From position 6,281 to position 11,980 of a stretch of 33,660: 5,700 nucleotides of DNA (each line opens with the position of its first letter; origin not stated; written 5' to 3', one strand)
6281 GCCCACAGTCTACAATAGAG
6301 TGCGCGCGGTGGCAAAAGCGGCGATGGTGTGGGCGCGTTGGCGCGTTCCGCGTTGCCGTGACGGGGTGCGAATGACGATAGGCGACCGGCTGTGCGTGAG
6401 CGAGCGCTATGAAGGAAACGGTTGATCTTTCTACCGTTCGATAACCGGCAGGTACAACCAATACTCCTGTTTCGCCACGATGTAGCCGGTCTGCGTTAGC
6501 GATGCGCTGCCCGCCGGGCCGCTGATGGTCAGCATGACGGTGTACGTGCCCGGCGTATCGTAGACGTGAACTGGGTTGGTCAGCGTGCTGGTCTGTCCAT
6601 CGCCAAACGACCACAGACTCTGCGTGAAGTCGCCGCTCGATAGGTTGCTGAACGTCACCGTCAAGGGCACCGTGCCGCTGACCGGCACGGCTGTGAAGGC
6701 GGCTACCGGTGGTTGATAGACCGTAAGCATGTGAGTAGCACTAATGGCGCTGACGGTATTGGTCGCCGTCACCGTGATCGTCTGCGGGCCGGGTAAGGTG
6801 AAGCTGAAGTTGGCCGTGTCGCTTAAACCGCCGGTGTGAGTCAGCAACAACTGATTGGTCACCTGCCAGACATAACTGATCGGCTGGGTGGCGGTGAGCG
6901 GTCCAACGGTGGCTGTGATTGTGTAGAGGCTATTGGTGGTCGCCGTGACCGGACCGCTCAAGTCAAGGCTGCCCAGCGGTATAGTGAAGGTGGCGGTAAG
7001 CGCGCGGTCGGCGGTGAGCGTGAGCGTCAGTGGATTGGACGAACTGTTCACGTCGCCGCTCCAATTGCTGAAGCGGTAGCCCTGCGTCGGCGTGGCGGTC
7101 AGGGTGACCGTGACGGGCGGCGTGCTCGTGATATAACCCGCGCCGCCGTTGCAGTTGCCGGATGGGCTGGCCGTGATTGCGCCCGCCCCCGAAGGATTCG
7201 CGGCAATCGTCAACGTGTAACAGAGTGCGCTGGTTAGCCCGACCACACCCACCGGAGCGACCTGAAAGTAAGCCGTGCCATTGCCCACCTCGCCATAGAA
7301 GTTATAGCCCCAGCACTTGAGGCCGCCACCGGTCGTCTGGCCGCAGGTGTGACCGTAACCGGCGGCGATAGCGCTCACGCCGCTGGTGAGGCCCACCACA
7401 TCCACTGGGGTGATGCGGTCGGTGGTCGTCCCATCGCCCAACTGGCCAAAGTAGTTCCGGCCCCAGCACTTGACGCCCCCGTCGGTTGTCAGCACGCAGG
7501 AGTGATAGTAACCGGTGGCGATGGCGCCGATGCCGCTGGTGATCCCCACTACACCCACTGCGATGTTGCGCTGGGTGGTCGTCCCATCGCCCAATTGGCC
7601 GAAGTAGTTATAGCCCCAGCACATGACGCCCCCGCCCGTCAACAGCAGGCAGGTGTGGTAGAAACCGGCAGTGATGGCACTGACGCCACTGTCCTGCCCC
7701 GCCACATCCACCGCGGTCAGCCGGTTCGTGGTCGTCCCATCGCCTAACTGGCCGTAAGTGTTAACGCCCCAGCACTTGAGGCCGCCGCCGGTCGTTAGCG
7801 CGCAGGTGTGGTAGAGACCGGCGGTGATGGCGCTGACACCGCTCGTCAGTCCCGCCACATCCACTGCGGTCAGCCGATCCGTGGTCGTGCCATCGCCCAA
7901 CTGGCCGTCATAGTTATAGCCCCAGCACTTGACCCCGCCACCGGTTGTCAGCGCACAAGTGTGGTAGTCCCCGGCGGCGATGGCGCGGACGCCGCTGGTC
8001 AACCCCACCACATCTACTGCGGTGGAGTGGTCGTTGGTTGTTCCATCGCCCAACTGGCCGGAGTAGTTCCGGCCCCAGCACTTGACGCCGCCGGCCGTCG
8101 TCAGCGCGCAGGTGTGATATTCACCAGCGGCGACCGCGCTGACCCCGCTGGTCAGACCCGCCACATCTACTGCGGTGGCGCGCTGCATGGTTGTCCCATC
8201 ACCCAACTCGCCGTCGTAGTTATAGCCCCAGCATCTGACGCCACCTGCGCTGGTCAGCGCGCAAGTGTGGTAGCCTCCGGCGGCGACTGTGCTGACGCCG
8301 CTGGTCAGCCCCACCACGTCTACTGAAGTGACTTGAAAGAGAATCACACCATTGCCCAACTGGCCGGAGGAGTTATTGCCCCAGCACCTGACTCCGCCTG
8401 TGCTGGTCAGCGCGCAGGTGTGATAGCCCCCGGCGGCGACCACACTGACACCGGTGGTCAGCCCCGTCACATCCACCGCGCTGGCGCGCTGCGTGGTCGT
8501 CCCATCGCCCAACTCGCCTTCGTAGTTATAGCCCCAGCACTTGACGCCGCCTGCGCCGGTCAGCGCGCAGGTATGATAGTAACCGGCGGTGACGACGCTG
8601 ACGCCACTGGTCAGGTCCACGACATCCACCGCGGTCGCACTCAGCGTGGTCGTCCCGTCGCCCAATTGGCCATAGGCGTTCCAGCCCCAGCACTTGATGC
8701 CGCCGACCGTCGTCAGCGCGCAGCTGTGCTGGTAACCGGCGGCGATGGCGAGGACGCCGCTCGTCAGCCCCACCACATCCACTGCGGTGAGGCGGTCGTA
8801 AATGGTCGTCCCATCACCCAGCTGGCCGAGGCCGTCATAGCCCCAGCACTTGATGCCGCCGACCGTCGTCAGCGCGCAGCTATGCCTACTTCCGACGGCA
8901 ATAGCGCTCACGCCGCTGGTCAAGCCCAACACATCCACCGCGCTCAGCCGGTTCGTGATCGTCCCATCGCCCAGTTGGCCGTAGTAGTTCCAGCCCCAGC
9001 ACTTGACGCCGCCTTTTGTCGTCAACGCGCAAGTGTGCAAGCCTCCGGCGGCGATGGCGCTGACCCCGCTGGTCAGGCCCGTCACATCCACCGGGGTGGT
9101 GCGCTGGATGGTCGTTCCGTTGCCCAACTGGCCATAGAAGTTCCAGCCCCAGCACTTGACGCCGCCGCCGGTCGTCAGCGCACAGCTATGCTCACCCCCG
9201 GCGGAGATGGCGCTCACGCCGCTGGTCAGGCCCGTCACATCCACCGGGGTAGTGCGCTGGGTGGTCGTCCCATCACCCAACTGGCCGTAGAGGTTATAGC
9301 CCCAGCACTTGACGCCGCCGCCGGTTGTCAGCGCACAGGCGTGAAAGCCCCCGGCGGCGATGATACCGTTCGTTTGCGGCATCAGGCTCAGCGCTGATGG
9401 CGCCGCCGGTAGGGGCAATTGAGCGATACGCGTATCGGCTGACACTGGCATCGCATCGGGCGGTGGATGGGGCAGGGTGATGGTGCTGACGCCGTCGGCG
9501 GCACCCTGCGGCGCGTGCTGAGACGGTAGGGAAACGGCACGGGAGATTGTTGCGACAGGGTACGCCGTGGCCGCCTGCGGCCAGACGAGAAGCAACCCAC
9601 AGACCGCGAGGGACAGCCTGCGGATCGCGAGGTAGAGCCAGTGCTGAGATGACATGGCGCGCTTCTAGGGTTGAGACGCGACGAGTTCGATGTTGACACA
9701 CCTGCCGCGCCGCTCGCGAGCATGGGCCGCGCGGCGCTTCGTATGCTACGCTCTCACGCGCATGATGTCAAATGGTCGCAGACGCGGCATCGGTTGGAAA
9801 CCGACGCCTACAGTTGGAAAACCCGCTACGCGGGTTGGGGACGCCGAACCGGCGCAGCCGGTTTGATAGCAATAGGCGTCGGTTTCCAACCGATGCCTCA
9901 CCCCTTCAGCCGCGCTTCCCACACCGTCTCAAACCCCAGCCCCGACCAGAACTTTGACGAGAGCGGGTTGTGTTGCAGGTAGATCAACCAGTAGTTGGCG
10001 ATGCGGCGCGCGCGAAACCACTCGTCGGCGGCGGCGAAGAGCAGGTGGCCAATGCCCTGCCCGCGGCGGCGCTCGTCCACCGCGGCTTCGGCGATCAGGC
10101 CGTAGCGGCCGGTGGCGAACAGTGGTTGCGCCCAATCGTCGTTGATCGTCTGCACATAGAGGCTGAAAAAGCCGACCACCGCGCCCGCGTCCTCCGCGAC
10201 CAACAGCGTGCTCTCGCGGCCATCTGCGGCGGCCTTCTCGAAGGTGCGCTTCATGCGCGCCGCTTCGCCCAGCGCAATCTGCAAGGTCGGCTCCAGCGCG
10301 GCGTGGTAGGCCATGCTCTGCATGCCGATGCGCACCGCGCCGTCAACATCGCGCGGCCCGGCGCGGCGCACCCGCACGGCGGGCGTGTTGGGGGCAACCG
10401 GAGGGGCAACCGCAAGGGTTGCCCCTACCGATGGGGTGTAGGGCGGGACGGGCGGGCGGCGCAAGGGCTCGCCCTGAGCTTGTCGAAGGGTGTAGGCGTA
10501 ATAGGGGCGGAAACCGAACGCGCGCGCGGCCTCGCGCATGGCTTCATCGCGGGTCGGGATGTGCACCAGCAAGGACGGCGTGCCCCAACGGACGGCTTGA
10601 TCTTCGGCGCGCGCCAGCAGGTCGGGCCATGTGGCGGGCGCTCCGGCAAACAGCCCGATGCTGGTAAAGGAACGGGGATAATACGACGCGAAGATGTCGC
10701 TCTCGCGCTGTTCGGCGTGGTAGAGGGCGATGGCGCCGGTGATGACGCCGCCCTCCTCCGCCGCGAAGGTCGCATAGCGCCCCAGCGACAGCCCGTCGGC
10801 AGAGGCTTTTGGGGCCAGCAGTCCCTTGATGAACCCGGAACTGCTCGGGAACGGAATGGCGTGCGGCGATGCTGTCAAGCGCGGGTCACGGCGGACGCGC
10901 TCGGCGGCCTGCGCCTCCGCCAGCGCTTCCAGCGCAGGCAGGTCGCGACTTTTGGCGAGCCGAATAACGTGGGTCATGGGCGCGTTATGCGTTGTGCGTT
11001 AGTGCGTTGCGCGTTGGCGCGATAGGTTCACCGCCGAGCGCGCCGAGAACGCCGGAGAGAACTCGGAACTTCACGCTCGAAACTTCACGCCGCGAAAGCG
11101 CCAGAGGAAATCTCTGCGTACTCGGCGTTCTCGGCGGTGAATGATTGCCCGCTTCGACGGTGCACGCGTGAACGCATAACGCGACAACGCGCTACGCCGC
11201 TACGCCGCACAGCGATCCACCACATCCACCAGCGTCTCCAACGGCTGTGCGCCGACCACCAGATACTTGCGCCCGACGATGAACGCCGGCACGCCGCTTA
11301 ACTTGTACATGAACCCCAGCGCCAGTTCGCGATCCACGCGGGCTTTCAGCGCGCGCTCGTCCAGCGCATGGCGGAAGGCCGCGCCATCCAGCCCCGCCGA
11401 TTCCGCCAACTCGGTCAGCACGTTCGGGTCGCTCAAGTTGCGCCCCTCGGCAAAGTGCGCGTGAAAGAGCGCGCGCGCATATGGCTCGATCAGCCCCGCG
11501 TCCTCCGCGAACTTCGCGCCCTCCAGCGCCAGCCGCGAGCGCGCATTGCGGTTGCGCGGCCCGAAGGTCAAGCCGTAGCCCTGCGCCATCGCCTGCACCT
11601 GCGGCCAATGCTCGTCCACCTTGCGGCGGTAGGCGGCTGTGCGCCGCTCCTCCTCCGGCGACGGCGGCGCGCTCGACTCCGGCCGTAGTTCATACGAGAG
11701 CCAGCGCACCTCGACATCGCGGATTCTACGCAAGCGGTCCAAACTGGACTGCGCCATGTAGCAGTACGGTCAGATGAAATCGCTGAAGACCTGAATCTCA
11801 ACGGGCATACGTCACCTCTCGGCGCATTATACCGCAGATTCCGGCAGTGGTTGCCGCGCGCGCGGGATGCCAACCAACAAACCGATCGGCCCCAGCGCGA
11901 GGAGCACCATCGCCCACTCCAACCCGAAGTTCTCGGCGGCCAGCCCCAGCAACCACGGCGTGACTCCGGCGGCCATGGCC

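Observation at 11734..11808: In-frame TGA at the first Cys of the CxxC motif of a DsbA/FrnE-like oxidoreductase: candidate UxxC selenoprotein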

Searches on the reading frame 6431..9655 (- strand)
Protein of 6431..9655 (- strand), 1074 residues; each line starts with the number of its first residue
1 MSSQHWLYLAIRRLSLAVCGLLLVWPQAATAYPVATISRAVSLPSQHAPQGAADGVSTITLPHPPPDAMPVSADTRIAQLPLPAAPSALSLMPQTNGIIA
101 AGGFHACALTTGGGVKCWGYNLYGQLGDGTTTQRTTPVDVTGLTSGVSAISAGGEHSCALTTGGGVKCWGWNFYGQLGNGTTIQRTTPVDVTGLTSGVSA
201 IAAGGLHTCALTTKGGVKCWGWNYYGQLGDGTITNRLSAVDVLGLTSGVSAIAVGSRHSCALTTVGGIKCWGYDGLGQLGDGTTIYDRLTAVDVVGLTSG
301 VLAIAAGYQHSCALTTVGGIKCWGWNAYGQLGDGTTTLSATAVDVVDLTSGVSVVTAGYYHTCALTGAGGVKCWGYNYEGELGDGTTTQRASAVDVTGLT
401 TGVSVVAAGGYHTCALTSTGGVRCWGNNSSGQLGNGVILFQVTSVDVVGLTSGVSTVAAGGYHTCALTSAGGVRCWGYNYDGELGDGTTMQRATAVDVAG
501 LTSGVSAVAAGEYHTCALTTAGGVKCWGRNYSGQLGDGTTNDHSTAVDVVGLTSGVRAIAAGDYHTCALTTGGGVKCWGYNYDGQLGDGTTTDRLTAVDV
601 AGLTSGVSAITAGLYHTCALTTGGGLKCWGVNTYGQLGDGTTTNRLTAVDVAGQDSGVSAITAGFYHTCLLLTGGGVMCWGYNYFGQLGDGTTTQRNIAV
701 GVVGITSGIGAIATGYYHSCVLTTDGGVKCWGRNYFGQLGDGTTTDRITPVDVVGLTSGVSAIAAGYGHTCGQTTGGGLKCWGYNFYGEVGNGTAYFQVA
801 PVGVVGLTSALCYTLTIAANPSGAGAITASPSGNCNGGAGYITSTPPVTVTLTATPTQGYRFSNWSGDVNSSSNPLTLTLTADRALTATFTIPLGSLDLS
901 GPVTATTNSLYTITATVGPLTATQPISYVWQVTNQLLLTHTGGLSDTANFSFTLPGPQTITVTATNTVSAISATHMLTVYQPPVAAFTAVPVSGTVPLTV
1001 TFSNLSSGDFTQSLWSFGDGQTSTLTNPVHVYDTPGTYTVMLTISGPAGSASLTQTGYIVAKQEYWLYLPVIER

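Call 30: search_protein_families(library=pfam, proteins=[window:6431-9655:-], max_evalue=0.00001)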
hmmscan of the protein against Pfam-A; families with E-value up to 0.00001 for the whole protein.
window:6431-9655:- (1074 aa): 7 families
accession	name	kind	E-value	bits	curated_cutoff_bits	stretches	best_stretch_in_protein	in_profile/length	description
PF25390.1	WD40_RLD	-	3.8e-144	480.9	150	4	452-697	31-287/363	RCC1-like domain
PF13540.12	RCC1_2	-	5.6e-138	446.3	22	14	556-585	1-30/30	Regulator of chromosome condensation (RCC1) repeat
PF00415.24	RCC1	-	7.3e-85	279.8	21.7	5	168-211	6-50/50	Regulator of chromosome condensation (RCC1) repeat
PF25384.1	Alsin_RLD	-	7e-31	108.3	100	0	584-676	253-351/405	Alsin RCC1-like domain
PF18911.6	PKD_4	-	2e-15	57.1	27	1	983-1058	4-82/85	PKD domain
PF00801.26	PKD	-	1.3e-10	41.5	23.5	1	990-1054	7-75/80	PKD domain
PF18998.6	Flg_new_2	-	1.2e-08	35.3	23.6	1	816-891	2-70/73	Divergent InlB B-repeat domain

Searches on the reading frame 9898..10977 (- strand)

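Call 30: search_protein_families(library=pfam, proteins=[window:9898-10977:-], max_evalue=0.00001)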
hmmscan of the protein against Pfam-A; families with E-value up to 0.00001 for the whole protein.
window:9898-10977:- (359 aa): 3 families
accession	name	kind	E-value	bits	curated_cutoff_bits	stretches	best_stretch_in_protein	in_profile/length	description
PF00583.31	Acetyltransf_1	-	5e-12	46.6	20.7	1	246-349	24-116/116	Acetyltransferase (GNAT) family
PF13508.13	Acetyltransf_7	-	6.3e-10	39.7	27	1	255-350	2-83/84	Acetyltransferase (GNAT) domain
PF13673.13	Acetyltransf_10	-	2.2e-07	31.3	23.6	0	252-352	27-110/128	Acetyltransferase (GNAT) domain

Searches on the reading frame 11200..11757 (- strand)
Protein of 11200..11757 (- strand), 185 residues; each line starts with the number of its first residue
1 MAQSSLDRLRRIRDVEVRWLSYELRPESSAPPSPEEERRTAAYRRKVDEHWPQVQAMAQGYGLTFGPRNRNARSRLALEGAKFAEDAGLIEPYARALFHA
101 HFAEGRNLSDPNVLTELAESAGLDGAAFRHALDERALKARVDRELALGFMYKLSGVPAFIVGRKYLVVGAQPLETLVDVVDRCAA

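Call 66: search_protein_representatives(protein=window:11200-11757:-)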
Query: 185 residues. Proteins with E-value up to 0.001 (for the whole library): 3799; up to 1e-10: 499; up to 1e-30: 5. The best 150 are listed.
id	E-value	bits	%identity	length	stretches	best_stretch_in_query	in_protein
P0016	4.3e-77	274.3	72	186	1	1-183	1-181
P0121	8.5e-39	149.6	72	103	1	1-104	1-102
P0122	6.8e-36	140.1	44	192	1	1-181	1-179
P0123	8.4e-32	126.8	42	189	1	8-184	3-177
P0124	3.6e-31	124.8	36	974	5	98-181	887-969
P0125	2.6e-30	122.0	46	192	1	1-183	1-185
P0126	2.2e-26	109.2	38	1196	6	74-164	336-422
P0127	7.1e-26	107.5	35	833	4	69-182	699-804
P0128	1.4e-25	106.6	39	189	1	2-183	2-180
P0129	1.5e-25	106.5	40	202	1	2-182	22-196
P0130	4.4e-23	98.4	40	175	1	7-178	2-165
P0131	1.9e-22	96.3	46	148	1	49-176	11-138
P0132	2.2e-22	96.1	45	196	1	13-183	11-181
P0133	2.7e-22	95.8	40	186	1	7-182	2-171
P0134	6.6e-22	94.6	44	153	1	41-182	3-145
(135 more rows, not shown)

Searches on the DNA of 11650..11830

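Call 23: search_rna_families(source=window, start=11650, end=11830, threshold=evalue, max_evalue=10, show_alignments=3)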
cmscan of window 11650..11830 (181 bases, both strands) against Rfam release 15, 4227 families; matches with E-value up to 10: 0.
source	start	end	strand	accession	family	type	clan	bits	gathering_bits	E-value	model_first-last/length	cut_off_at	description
